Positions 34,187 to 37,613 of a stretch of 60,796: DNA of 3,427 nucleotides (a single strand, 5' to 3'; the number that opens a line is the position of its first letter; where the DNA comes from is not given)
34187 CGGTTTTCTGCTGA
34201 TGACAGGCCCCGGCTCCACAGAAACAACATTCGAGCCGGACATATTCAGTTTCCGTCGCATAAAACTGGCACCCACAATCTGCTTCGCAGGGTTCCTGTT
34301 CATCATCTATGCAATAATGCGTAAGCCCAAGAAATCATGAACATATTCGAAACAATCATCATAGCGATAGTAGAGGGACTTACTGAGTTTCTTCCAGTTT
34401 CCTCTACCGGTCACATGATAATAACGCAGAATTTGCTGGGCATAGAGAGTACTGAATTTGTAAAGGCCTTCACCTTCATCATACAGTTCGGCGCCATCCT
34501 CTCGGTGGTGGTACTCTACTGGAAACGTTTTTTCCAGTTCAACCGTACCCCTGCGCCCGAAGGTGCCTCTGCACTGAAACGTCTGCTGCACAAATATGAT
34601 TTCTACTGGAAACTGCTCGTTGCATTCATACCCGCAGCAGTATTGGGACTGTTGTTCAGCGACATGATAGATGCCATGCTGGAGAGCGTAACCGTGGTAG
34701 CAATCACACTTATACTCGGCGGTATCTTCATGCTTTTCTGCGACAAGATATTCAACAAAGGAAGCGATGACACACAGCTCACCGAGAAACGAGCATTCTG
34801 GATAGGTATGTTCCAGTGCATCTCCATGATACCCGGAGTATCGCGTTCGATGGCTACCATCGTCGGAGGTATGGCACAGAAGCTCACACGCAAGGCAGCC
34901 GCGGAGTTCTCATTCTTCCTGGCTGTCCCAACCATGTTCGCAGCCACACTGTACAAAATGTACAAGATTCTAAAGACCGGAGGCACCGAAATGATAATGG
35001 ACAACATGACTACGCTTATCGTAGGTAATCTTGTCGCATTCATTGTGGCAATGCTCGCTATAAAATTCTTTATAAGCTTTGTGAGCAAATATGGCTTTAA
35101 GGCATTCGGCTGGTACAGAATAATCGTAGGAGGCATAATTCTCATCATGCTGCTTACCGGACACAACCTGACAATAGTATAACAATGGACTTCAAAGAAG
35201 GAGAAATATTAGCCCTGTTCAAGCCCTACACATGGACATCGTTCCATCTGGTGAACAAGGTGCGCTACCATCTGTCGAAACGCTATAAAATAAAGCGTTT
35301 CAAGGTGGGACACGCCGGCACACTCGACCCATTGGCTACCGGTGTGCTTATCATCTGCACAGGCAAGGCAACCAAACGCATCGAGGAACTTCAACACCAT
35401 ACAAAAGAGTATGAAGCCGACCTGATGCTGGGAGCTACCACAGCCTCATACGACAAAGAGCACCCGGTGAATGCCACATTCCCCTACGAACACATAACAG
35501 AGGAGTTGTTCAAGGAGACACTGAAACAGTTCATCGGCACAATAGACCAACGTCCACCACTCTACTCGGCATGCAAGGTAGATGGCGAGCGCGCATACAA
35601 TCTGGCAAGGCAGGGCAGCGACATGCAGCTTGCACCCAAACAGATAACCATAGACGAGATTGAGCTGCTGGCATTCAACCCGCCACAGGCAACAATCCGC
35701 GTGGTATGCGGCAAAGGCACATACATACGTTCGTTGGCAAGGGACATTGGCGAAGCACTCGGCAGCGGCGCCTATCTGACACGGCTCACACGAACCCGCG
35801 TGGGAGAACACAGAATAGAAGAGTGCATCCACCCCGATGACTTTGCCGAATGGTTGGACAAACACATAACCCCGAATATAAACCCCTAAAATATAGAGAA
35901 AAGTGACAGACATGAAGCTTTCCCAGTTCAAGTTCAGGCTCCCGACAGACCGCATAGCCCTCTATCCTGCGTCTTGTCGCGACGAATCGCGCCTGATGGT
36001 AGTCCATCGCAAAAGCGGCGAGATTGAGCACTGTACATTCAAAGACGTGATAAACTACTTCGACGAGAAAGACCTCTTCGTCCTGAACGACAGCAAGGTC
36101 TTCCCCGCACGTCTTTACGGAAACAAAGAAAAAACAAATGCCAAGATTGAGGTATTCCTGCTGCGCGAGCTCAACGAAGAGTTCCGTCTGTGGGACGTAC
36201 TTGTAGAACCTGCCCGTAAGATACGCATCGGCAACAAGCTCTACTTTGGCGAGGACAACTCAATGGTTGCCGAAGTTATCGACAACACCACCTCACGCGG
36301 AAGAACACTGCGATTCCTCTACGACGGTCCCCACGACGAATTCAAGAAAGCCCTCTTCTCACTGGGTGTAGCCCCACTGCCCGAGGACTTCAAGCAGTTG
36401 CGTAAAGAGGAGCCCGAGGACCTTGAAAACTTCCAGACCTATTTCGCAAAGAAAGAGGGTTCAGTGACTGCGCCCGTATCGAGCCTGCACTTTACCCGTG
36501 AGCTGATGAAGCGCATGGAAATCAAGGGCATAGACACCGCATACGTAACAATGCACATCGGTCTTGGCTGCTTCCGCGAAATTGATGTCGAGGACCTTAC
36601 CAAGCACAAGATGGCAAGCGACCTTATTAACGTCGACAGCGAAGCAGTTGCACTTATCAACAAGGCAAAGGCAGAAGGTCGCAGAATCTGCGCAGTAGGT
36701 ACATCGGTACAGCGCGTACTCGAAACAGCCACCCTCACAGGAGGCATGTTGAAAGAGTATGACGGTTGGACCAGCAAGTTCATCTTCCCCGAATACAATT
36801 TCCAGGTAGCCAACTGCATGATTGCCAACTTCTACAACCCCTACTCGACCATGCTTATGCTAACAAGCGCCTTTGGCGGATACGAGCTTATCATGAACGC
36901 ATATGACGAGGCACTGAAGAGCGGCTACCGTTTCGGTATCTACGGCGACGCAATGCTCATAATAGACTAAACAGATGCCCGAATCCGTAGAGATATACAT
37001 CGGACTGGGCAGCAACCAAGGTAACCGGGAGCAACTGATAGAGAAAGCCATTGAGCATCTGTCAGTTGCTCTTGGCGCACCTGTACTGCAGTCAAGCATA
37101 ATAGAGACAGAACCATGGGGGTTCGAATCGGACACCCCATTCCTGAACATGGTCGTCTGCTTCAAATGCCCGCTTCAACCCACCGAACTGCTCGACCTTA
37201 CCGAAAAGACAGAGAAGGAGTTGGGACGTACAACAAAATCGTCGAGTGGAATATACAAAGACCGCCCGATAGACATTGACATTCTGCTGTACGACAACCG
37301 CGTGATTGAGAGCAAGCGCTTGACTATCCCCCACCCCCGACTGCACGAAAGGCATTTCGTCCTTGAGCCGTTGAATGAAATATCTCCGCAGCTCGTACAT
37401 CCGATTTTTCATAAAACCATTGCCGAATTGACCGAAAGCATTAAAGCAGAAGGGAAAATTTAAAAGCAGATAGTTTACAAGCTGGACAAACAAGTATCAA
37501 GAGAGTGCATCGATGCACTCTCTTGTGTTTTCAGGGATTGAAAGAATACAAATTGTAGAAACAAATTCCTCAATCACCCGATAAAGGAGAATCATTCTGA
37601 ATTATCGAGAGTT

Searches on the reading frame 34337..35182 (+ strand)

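Call 62: search_protein_families(library=pfam, proteins=[window:34337-35182:+], max_evalue=0.0001)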
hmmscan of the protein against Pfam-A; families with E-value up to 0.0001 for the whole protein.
window:34337-35182:+ (281 aa): 1 family
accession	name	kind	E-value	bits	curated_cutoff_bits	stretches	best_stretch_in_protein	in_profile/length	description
PF02673.24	BacA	-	3.7e-84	282.9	33.4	1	7-266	2-256/257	Bacitracin resistance protein BacA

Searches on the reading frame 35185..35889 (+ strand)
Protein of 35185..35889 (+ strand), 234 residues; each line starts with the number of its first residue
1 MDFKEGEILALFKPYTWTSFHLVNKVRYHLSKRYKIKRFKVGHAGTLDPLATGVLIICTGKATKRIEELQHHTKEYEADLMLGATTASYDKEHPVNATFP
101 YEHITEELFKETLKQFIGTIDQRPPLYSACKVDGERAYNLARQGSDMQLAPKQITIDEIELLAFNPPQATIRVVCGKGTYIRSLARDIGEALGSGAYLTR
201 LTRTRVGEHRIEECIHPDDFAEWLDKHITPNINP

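Call 62: search_protein_families(library=pfam, proteins=[window:35185-35889:+], max_evalue=0.0001)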
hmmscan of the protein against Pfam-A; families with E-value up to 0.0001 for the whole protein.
window:35185-35889:+ (234 aa): 2 families
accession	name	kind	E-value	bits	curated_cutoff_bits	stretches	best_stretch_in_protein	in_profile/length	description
PF01509.24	TruB_N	-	2.5e-53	180.9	27.3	1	36-181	4-149/149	TruB family pseudouridylate synthase (N terminal domain)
PF16198.10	TruB_C_2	-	6e-08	33.1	29.3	1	182-223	1-44/66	tRNA pseudouridylate synthase B C-terminal domain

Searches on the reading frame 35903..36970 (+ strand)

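Call 62: search_protein_families(library=pfam, proteins=[window:35903-36970:+], max_evalue=0.0001)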
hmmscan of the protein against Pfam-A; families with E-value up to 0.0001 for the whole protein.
window:35903-36970:+ (355 aa): 1 family
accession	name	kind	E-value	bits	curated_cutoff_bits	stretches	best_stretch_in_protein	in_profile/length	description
PF02547.20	Queuosine_synth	-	7.3e-119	397.1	25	1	6-353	1-322/322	Queuosine biosynthesis protein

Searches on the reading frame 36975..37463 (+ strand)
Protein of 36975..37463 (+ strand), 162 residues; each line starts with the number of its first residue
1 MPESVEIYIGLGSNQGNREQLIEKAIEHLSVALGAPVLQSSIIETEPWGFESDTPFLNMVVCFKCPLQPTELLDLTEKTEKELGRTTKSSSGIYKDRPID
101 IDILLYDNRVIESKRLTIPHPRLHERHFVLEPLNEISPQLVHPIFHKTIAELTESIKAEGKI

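Call 62: search_protein_families(library=pfam, proteins=[window:36975-37463:+], max_evalue=0.0001)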
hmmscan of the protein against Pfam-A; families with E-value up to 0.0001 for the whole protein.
window:36975-37463:+ (162 aa): 1 family
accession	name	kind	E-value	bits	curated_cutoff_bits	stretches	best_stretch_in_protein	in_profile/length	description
PF01288.25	HPPK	-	9.6e-36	123.1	25.7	1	8-138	1-116/116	7,8-dihydro-6-hydroxymethylpterin-pyrophosphokinase (HPPK)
